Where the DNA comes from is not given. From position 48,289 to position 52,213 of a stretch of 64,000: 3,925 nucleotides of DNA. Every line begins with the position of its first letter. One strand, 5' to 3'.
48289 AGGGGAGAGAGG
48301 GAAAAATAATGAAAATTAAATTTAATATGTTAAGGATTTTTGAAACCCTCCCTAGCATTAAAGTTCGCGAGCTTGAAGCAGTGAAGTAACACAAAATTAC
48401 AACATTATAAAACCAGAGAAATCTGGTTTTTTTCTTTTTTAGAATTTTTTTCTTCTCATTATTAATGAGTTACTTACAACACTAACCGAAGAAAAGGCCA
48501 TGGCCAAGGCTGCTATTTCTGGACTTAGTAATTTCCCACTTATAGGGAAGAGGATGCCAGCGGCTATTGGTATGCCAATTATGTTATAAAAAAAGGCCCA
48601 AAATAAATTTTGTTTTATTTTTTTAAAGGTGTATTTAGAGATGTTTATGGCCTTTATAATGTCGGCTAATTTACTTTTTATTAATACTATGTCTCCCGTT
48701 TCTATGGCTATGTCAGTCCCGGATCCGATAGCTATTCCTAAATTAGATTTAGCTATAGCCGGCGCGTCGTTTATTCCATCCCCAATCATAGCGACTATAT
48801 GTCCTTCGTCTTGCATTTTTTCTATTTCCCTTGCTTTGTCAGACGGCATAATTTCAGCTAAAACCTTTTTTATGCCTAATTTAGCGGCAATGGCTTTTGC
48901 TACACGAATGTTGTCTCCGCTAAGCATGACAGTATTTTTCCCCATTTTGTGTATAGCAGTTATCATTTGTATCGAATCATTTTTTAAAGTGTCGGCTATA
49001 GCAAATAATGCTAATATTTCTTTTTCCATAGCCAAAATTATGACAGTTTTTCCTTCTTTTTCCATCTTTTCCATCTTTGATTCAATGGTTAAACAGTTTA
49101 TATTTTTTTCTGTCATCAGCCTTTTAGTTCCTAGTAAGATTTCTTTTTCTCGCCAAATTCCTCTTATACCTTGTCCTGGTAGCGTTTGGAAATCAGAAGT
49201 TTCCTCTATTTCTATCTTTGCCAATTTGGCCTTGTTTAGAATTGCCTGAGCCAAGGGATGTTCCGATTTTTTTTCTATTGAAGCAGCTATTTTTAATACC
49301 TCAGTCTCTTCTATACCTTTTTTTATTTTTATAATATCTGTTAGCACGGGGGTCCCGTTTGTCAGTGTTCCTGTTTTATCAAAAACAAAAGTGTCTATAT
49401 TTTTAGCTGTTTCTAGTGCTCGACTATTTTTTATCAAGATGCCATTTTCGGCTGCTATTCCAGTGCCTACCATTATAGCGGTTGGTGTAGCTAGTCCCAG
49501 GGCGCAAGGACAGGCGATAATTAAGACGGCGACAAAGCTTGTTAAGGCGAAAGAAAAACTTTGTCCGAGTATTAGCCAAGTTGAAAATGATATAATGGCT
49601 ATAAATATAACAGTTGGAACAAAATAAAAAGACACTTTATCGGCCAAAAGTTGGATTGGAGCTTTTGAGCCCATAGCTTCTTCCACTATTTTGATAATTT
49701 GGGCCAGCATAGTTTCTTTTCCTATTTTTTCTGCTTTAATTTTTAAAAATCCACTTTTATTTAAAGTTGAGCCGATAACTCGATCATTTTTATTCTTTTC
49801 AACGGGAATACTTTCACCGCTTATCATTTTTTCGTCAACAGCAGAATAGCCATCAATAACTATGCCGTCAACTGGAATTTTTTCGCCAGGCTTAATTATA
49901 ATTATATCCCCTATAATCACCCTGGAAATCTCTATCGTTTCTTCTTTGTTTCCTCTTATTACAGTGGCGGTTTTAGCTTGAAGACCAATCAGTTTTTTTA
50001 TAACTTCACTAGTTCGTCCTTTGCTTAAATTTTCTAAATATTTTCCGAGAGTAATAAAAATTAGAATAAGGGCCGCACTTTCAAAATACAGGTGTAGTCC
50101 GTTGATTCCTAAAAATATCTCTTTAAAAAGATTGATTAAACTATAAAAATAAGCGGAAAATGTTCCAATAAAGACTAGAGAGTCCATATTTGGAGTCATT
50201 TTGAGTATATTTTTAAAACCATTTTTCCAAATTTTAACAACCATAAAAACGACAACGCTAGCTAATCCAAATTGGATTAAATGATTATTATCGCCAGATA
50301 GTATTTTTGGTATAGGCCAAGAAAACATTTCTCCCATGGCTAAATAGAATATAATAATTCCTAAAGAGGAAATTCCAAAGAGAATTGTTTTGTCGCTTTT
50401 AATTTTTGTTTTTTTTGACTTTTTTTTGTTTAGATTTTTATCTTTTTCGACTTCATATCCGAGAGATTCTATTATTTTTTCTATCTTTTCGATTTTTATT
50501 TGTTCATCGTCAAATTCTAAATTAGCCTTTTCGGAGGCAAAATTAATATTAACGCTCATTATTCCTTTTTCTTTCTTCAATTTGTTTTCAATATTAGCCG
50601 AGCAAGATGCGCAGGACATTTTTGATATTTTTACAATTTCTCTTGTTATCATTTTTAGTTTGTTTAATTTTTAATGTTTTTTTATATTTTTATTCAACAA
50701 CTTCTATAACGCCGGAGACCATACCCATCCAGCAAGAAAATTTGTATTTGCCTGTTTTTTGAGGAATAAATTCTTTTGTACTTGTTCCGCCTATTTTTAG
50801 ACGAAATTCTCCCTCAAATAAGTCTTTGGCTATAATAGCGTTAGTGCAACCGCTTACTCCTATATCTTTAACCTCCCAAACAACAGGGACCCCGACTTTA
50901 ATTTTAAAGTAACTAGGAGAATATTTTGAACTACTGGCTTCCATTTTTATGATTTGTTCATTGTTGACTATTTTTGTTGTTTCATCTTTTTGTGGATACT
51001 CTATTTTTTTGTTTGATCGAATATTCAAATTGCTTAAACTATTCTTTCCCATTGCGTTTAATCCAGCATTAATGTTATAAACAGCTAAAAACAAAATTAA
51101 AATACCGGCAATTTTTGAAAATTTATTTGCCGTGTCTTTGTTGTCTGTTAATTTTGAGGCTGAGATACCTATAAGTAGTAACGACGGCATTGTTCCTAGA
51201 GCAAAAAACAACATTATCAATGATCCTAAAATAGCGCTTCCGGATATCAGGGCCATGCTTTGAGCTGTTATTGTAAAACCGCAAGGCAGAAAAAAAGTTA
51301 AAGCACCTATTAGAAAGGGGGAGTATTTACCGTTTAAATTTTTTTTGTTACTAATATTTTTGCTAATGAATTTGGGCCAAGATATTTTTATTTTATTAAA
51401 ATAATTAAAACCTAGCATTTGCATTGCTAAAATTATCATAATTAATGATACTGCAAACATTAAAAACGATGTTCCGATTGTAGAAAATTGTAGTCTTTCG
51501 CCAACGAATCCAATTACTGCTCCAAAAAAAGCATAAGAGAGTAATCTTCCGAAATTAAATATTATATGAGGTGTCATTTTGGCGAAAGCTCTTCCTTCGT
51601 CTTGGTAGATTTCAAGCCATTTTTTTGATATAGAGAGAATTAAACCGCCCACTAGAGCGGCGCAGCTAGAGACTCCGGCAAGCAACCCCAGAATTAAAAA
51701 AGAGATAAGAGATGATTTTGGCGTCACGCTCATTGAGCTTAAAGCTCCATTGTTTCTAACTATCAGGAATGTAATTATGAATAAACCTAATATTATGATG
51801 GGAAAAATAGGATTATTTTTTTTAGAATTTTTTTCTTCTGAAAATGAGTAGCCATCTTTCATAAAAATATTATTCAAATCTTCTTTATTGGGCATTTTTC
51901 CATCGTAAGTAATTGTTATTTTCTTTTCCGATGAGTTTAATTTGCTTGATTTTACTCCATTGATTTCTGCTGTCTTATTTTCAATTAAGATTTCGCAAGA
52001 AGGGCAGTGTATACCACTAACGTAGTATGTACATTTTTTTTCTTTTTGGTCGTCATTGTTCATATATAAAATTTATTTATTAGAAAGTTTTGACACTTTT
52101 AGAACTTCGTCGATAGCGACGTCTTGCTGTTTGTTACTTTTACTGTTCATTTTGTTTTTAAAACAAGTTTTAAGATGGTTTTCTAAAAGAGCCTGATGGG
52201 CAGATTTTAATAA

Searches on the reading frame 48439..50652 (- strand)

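Call 26: search_protein_families(library=pfam, proteins=[window:48439-50652:-], max_evalue=0.001)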
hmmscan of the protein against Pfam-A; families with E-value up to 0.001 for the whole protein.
window:48439-50652:- (737 aa): 3 families
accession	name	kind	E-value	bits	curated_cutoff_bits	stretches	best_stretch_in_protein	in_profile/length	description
PF00122.25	E1-E2_ATPase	-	9.4e-57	191.9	28.1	1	224-402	2-180/181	E1-E2 ATPase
PF00702.32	Hydrolase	-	4.5e-35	122.2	26.4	1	419-635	1-189/191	haloacid dehalogenase-like hydrolase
PF00403.32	HMA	-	1e-14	55.1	24.8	1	7-67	2-62/62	Heavy-metal-associated domain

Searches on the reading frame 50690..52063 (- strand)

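Call 26: search_protein_families(library=pfam, proteins=[window:50690-52063:-], max_evalue=0.001)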
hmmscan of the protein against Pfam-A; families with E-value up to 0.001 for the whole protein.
window:50690-52063:- (457 aa): 4 families
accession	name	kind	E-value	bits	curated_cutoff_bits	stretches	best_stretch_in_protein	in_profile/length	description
PF13386.12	DsbD_2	-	1.4e-34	120.2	24.9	1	122-329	2-199/199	Cytochrome C biogenesis protein transmembrane region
PF02683.22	DsbD_TM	-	1.7e-12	47.5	27.1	1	119-329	5-213/219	Cytochrome C biogenesis protein transmembrane domain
PF00403.32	HMA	-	9.1e-08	32.8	24.8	1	12-57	1-46/62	Heavy-metal-associated domain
PF13473.12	Cupredoxin_1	-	5.5e-06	26.8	27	1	366-453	17-102/104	Cupredoxin-like domain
